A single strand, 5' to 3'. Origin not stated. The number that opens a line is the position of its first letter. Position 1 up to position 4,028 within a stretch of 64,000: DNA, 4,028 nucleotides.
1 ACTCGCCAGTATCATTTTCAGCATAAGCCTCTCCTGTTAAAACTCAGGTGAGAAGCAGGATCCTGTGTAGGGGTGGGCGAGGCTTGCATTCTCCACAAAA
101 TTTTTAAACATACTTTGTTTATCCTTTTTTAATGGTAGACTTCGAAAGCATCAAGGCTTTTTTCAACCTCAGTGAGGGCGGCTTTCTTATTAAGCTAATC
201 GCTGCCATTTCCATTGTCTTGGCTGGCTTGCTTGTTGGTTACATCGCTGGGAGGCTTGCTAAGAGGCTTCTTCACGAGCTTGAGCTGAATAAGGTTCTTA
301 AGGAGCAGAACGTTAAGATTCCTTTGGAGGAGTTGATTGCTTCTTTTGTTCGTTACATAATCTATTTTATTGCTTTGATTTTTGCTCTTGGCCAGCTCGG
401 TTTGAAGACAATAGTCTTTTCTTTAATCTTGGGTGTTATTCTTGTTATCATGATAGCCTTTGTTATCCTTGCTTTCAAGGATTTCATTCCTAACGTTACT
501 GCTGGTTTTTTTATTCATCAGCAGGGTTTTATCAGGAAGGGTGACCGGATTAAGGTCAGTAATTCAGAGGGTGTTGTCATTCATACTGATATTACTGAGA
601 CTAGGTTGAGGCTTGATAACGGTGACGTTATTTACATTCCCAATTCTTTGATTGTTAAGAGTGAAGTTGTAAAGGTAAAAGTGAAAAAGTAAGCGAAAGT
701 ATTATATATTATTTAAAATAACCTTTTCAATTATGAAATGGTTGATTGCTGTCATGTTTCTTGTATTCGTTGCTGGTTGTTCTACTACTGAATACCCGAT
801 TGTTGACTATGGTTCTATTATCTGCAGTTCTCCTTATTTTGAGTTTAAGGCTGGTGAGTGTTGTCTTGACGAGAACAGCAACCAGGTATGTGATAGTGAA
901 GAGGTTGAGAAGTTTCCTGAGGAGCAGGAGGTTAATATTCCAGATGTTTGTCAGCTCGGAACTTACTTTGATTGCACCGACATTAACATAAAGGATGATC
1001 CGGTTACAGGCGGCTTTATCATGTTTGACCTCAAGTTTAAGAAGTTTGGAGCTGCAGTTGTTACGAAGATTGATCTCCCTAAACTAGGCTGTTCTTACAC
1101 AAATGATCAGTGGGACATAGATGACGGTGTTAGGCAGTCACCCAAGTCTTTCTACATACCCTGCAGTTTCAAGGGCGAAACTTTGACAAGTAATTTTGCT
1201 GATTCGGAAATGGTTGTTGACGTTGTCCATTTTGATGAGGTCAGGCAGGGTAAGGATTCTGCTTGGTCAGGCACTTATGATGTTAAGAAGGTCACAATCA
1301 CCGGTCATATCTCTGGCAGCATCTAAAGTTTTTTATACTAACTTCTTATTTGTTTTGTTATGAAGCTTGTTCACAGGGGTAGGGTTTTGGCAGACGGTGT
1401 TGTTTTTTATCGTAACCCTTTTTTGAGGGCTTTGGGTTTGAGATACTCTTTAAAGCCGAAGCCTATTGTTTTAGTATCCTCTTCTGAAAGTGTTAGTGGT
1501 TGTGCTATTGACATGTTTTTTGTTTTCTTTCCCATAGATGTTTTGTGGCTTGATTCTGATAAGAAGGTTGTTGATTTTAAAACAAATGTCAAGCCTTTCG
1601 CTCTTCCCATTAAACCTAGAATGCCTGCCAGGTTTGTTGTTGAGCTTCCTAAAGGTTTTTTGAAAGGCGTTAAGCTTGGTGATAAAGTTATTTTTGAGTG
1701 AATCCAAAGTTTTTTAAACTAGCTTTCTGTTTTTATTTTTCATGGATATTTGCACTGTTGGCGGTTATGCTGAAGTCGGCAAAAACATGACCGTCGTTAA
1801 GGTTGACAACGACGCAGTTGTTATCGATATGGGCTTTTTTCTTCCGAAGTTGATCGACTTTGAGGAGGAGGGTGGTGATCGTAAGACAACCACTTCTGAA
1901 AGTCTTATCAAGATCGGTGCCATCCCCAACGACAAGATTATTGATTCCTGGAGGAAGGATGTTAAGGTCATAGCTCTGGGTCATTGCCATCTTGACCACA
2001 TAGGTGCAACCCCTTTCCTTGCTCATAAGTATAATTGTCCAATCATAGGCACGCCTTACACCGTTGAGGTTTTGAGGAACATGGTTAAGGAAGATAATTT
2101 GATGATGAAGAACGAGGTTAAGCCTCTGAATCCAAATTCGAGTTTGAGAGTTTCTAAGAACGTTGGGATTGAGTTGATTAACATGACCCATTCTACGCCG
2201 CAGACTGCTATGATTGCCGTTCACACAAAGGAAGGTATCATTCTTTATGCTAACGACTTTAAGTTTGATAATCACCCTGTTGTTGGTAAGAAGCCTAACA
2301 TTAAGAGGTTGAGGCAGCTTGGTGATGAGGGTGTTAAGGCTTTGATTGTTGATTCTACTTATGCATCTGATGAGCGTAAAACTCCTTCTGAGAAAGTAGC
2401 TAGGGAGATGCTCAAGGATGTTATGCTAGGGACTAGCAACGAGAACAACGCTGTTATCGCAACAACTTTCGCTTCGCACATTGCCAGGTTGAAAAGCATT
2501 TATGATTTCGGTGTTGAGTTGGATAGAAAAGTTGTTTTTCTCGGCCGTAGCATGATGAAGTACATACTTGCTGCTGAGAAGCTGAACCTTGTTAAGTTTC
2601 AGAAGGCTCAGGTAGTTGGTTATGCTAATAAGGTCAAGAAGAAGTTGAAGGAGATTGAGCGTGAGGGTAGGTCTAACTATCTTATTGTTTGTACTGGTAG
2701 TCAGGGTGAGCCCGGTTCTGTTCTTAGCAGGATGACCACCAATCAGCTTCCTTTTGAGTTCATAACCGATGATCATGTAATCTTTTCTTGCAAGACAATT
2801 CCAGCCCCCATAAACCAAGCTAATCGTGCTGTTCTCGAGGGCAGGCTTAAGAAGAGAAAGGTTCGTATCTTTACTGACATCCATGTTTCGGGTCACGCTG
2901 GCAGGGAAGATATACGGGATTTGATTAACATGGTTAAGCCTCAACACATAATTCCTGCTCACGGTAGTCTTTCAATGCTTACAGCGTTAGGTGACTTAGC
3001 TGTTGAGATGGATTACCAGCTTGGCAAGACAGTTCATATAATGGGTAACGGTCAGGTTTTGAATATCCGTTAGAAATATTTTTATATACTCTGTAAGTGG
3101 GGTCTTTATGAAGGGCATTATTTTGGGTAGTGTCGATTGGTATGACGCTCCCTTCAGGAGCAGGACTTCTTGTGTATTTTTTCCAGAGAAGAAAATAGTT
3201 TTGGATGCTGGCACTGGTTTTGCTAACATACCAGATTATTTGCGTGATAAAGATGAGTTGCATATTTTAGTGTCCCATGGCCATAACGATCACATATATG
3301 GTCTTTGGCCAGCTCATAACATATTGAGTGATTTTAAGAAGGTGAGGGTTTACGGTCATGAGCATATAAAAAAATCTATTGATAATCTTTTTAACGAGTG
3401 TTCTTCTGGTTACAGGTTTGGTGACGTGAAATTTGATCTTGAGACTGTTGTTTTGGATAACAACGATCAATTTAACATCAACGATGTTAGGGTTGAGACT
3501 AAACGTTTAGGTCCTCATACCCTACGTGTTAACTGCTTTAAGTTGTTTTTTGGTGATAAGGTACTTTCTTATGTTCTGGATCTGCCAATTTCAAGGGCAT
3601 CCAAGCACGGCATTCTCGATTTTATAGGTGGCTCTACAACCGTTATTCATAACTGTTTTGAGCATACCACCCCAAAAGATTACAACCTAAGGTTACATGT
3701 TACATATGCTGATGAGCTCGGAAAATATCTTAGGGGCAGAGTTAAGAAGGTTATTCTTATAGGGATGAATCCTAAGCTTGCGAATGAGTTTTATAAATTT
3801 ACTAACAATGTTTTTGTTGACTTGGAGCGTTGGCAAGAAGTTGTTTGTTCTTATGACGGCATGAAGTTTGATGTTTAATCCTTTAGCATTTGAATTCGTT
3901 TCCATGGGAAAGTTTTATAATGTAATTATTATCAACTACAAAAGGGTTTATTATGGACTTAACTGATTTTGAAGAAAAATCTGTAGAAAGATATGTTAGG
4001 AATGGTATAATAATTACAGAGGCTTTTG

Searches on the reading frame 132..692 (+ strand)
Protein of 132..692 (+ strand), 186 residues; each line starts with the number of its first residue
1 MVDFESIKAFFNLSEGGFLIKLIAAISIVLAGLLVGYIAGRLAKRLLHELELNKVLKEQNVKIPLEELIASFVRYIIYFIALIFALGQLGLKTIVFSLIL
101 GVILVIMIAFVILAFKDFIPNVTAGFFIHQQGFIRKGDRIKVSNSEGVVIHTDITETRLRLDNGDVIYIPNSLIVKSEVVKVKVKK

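Call 69: search_protein_families(library=pfam, proteins=[window:132-692:+], max_evalue=0.001)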
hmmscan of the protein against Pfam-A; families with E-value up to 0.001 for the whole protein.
window:132-692:+ (186 aa): 2 families
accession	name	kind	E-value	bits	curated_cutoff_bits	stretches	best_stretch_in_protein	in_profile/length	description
PF00924.24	MS_channel_2nd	-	1.9e-12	47.6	20.2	1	118-179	2-63/68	Mechanosensitive ion channel, beta-domain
PF05552.17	MS_channel_1st_1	-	0.00016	22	22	1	17-53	12-48/50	Mechanosensitive ion channel, conserved TM helix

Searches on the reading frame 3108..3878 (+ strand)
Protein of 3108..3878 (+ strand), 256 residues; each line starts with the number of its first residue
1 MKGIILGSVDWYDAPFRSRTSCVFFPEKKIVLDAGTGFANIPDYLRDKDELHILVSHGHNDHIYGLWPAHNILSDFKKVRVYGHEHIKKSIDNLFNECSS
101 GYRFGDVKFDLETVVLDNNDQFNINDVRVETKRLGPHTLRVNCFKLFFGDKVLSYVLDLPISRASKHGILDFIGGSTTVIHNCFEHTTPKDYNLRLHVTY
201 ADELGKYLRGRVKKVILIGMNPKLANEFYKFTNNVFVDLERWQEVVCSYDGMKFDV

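Call 69: search_protein_families(library=pfam, proteins=[window:3108-3878:+], max_evalue=0.001)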
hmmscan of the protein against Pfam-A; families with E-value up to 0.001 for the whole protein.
window:3108-3878:+ (256 aa): 2 families
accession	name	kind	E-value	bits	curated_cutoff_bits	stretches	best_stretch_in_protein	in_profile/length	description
PF12706.13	Lactamase_B_2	-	6.1e-06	26.4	27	1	30-129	3-103/200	Beta-lactamase superfamily domain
PF00753.33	Lactamase_B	-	2.4e-05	24.8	22.7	1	26-95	14-86/196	Metallo-beta-lactamase superfamily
